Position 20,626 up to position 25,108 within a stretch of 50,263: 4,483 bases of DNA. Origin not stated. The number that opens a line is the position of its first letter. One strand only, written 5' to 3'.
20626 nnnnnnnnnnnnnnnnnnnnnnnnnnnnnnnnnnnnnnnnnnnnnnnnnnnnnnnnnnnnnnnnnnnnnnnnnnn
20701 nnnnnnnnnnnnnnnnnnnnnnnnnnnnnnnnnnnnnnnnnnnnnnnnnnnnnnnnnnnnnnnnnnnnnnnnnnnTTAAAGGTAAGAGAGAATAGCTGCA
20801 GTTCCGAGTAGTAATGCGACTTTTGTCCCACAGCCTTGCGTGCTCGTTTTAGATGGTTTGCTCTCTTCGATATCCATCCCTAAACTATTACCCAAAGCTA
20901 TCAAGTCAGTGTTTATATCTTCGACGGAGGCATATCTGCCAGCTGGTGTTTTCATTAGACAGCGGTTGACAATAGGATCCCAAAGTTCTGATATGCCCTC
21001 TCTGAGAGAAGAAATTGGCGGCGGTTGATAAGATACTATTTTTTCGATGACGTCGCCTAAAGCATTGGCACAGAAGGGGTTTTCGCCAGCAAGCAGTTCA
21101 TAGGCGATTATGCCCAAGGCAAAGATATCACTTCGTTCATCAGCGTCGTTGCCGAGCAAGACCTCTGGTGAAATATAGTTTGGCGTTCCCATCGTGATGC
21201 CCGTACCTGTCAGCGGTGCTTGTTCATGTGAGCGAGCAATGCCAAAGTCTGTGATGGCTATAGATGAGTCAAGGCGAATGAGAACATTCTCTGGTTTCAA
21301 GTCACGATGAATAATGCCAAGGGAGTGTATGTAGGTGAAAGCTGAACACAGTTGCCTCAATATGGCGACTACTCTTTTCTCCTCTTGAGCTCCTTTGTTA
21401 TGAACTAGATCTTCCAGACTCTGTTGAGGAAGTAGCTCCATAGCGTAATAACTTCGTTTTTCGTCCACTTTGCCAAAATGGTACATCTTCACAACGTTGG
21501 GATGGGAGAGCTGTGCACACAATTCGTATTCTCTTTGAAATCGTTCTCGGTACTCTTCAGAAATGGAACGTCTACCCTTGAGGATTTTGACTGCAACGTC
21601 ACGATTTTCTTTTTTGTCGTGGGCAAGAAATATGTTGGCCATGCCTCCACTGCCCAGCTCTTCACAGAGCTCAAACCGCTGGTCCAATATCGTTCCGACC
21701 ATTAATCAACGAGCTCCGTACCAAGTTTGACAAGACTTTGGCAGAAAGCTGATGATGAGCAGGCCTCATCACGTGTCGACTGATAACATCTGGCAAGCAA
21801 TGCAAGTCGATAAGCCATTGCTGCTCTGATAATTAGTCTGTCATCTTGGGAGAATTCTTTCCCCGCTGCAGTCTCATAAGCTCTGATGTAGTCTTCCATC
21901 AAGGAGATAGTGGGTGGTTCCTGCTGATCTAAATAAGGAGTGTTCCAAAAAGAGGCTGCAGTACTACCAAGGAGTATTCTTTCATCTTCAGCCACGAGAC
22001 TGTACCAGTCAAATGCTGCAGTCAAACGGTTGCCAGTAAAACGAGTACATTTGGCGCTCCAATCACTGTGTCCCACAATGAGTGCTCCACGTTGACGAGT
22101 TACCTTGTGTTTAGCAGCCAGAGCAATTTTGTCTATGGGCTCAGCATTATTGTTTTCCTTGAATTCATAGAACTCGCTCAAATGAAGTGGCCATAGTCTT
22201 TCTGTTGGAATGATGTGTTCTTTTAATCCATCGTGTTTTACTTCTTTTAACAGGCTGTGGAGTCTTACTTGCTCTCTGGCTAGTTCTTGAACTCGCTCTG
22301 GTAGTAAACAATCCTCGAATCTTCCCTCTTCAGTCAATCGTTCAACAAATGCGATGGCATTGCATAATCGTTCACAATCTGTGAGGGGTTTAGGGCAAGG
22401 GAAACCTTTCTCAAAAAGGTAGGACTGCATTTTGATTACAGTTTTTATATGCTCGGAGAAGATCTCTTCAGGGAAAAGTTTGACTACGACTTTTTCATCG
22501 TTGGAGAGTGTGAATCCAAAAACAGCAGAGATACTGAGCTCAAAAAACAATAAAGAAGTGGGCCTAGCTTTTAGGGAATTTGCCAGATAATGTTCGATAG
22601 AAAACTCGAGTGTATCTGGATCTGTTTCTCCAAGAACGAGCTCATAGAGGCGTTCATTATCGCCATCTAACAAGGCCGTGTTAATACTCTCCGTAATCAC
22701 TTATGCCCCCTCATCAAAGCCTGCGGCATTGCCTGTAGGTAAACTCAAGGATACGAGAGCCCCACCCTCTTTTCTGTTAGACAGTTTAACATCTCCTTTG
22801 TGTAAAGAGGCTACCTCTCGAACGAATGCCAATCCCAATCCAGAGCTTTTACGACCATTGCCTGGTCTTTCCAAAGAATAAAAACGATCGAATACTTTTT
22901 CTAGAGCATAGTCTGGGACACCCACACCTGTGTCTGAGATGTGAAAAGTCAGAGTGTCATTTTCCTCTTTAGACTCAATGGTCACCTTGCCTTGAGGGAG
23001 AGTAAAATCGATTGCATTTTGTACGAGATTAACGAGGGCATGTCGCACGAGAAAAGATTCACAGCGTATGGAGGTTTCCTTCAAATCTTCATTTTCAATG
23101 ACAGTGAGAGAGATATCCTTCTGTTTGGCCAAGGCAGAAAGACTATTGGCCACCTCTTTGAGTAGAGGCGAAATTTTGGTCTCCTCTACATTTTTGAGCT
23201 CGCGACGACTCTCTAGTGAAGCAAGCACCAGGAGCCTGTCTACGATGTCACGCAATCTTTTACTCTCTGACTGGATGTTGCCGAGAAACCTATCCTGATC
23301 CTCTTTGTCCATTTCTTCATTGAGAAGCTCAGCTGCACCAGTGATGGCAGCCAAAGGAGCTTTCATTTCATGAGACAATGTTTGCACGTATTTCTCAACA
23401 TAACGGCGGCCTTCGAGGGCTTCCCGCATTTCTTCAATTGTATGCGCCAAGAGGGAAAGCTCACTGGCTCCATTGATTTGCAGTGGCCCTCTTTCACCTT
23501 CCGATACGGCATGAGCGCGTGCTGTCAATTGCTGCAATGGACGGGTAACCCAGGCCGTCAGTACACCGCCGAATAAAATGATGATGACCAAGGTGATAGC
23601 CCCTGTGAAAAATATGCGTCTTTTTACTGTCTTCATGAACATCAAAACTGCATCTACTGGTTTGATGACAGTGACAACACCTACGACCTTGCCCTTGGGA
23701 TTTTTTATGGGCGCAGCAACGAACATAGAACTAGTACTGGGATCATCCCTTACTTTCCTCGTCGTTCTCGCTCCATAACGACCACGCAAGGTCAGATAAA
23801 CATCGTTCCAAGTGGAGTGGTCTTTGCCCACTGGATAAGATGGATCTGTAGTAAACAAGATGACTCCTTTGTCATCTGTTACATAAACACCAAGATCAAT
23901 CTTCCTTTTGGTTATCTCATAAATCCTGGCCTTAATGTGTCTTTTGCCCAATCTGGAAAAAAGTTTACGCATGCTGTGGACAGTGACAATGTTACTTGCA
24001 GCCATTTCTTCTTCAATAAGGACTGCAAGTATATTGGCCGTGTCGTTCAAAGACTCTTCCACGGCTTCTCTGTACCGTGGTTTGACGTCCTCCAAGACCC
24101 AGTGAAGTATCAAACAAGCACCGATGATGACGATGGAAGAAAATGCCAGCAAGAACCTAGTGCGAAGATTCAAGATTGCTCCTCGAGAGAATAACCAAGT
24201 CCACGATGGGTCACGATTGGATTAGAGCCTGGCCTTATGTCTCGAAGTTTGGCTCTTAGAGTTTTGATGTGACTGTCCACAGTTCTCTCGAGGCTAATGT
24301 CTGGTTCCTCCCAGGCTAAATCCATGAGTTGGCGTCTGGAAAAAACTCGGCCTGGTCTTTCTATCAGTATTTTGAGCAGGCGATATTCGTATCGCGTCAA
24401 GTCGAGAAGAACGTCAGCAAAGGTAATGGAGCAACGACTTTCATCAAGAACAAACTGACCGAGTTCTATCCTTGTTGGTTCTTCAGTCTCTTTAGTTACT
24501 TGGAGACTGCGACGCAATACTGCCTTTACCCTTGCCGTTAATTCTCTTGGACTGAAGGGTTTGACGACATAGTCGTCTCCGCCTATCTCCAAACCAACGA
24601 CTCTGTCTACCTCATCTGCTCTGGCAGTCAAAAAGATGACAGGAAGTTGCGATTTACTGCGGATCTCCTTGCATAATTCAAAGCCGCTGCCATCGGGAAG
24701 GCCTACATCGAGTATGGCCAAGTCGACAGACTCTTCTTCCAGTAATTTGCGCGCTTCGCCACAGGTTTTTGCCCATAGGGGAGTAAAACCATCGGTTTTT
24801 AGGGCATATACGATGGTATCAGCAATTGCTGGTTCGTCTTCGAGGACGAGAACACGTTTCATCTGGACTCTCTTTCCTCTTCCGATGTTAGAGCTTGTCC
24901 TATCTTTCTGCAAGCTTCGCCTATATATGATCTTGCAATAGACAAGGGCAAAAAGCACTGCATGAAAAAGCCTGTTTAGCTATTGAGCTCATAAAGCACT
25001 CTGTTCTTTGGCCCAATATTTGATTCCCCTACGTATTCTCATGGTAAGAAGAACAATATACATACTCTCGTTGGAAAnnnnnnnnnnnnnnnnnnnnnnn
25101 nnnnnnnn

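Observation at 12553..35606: Dispersed, non-canonical type IV filament-like machinery embedded in signalling genes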

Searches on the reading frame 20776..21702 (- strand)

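Call 4: search_protein_families(library=pfam, proteins=[window:20776-21702:-], max_evalue=0.01)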
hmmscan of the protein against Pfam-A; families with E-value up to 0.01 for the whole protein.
window:20776-21702:- (308 aa): 5 families
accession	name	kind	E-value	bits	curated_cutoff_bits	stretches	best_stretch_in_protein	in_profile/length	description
PF00069.31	Pkinase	-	5.6e-54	183.7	31.7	1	11-258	2-253/263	Protein kinase domain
PF07714.23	PK_Tyr_Ser-Thr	-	1.7e-37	129.6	23.1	1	11-256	2-248/258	Protein tyrosine and serine/threonine kinase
PF03109.22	ABC1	-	1.4e-06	28.1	22.9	1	53-160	118-218/244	ABC1 atypical kinase-like domain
PF01636.29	APH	-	1.5e-05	25.3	23.2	0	48-128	31-110/239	Phosphotransferase enzyme family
PF06293.20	Kdo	-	5e-05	23.3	21.3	1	89-149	98-162/207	Lipopolysaccharide kinase (Kdo/WaaP) family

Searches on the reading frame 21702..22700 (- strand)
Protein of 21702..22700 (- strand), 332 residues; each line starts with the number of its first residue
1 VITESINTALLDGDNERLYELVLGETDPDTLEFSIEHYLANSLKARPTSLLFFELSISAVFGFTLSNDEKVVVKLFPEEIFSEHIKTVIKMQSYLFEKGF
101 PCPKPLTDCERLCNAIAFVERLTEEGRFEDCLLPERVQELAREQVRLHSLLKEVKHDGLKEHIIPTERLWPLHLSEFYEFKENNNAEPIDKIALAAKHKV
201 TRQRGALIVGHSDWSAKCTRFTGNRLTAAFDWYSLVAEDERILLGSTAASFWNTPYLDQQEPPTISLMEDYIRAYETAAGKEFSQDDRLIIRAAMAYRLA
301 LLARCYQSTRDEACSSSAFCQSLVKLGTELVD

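Call 4: search_protein_families(library=pfam, proteins=[window:21702-22700:-], max_evalue=0.01)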
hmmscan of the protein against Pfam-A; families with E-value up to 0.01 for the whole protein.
window:21702-22700:- (332 aa): 0 families

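Call 9: search_protein_families(library=ncbifam, proteins=[window:21702-22700:-], max_evalue=0.01)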
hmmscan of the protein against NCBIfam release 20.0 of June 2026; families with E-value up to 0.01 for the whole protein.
window:21702-22700:- (332 aa): 1 family
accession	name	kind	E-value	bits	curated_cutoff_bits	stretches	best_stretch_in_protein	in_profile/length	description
NF003558.0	PRK05231.1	equivalog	0.00029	19.9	271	1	69-278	46-255/322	homoserine kinase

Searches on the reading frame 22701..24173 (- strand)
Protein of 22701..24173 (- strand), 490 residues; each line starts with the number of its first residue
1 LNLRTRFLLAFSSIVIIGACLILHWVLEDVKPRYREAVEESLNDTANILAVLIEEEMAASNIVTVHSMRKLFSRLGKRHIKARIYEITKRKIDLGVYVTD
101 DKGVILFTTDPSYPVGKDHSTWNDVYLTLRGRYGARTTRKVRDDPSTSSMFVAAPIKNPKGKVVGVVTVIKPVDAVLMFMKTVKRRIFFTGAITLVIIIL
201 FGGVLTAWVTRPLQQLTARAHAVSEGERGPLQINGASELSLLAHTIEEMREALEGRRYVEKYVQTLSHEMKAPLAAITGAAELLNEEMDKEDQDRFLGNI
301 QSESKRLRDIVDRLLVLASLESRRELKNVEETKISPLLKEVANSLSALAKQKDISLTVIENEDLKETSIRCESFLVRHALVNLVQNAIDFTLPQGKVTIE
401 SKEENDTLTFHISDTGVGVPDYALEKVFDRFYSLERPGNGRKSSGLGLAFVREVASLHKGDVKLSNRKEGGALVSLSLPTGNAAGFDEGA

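Call 4: search_protein_families(library=pfam, proteins=[window:22701-24173:-], max_evalue=0.01)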
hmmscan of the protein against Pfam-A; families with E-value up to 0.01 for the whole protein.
window:22701-24173:- (490 aa): 8 families
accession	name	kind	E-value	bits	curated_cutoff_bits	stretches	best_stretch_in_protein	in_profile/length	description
PF02518.31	HATPase_c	-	1.2e-21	77.6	26.4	1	376-480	6-109/111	Histidine kinase-, DNA gyrase B-, and HSP90-like ATPase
PF00512.31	HisKA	-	1.3e-15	57.7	26.9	1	262-322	5-65/66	His Kinase A (phospho-acceptor) domain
PF00672.30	HAMP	-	9e-09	36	25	1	205-254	2-52/53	HAMP domain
PF13589.12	HATPase_c_3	-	0.00057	20.4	25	1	377-443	4-74/137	Histidine kinase-, DNA gyrase B-, and HSP90-like ATPase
PF13581.12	HATPase_c_2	-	0.00071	20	27.4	1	379-456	39-110/127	Histidine kinase-like ATPase domain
PF02743.24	dCache_1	-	0.0019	18.2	45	0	38-169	22-148/240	Cache domain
PF23846.1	Cache_WalK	-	0.0025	18.7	27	1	93-169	14-90/92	WalK sensor protein kinase Chache domain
PF24704.1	DUF7667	-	0.0029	18.2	27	0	310-363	4-57/76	Family of unknown function (DUF7667)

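Call 70: search_protein_families(library=ncbifam, proteins=[window:22701-24173:-], max_evalue=0.00001)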
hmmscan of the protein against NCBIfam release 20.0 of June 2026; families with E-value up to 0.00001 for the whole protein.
window:22701-24173:- (490 aa): 81 families (the best 25 are shown)
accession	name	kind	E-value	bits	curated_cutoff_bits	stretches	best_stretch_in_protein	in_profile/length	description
NF008312.0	PRK11100.1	equivalog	2.1e-168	561.1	356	1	1-480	1-474/477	two-component system sensor histidine kinase CreC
NF033092.0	HK_WalK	equivalog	7.7e-55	186.6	725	2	261-479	374-593/594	cell wall metabolism sensor histidine kinase WalK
NF046044.1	PnpS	equivalog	1.1e-47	163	400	1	241-479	155-390/390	two-component system histidine kinase PnpS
TIGR02966.1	phoR_proteo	equivalog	7.4e-43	146.8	334.2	1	240-472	98-327/333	phosphate regulon sensor histidine kinase PhoR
TIGR01386.1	cztS_silS_copS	subfamily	5e-41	141.1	292.55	1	78-470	65-448/457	heavy metal sensor histidine kinase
NF041735.1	hist_kin_RppB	equivalog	9.8e-37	126.8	400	1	257-479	214-438/438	two-component system sensor histidine kinase RppB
NF011874.0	PRK15347.1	equivalog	4e-35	121.1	852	1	261-480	400-614/921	two component system sensor kinase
NF045900.1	HisKinCpxALeg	equivalog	8.6e-35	120.3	800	1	193-479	156-450/451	two-component system sensor histidine kinase CpxA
TIGR02956.1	TMAO_torS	equivalog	1.1e-34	119.7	676.5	1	262-480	467-682/967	TMAO reductase system sensor histidine kinase/response regulator TorS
NF041210.1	his_kin_PieS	equivalog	1.2e-34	120.2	850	1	114-480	99-470/474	two component system sensor histidine kinase PieS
NF058527.1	HistKinChvGCaul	equivalog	1.3e-34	119.9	740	1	143-471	188-519/535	two-component sensor histidine kinase ChvG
NF008468.0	PRK11360.1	equivalog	6.6e-34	117.2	646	1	261-482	398-610/616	two-component system sensor histidine kinase AtoS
NF007007.0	PRK09470.1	equivalog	1e-33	117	486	1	186-480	165-459/463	envelope stress sensor histidine kinase CpxA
NF040691.1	MtrAB_MtrB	equivalog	1.9e-33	116.3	450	1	137-480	141-492/507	MtrAB system histidine kinase MtrB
NF053855.1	HisKinPhoRBctds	equivalog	5.3e-33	114.3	500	1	254-472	356-575/583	two-component system sensor histidine kinase PhoR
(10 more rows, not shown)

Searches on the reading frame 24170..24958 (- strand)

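Call 4: search_protein_families(library=pfam, proteins=[window:24170-24958:-], max_evalue=0.01)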
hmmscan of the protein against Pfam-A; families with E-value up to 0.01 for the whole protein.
window:24170-24958:- (262 aa): 2 families
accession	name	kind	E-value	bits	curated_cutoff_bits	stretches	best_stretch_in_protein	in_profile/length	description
PF00072.30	Response_reg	-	1.1e-25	90.3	30.2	1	36-145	1-111/111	Response regulator receiver domain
PF00486.34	Trans_reg_C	-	1.3e-21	76.9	26.2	1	185-258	4-77/77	Transcriptional regulatory protein, C terminal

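Call 70: search_protein_families(library=ncbifam, proteins=[window:24170-24958:-], max_evalue=0.00001)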
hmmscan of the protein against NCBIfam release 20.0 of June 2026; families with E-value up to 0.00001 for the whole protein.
window:24170-24958:- (262 aa): 79 families (the best 25 are shown)
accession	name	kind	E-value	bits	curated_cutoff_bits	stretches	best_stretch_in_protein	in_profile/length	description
NF008296.0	PRK11083.1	equivalog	2e-99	331.6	273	1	32-260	2-227/228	two-component system response regulator CreB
NF007982.1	PRK10710.1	equivalog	3.9e-62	209.9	380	1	31-260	5-229/235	envelope stress response regulator BaeR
TIGR02154.1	PhoB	equivalog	1e-61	208.1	296.2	1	34-258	3-225/226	phosphate regulon transcriptional regulator PhoB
NF045944.1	ResRegRpaBCyano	equivalog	1e-53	182.1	330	1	37-258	1-227/229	response regulator transcription factor RpaB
NF053854.1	RespRegPhoBBctds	equivalog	4.8e-53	179.8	270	1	36-258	1-224/225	two-component system response regulator PhoB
NF040534.1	resp_reg_YycF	equivalog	7.2e-53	179.2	340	1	34-260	1-229/231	response regulator YycF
NF033117.2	vanR_ACDEGLN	exception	5e-52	176.7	350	1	36-259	1-226/226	VanR-ABDEGLN family response regulator transcription factor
NF040689.1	MtrAB_MtrA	equivalog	3e-51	173.8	300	1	36-257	1-217/219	MtrAB system response regulator MtrA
NF012227.0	AdeR_RR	equivalog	7.9e-50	169.6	340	1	32-260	10-238/239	efflux system response regulator transcription factor AdeR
NF041733.1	resp_reg_CseB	equivalog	2.7e-46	157.8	350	1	35-259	2-227/228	two-component system response regulator CseB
TIGR03787.1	marine_sort_RR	equivalog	8e-46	156.4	335.7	1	34-258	1-225/227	proteobacterial dedicated sortase system response regulator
NF033120.0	vanR_FM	exception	1e-45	156.2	460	1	35-258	5-229/231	vancomycin resistance response regulator transcription factor, VanR-F/VanR-M family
NF007005.1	PRK09468.1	equivalog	1.1e-45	155.9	331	1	33-257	3-230/237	osmolarity response regulator transcription factor OmpR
NF008034.0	PRK10766.1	equivalog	3.8e-45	154.2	275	1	34-258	3-226/231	two-component system response regulator TorR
NF008199.0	PRK10955.1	equivalog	3.9e-44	151.3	341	1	33-258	1-228/232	envelope stress response regulator transcription factor CpxR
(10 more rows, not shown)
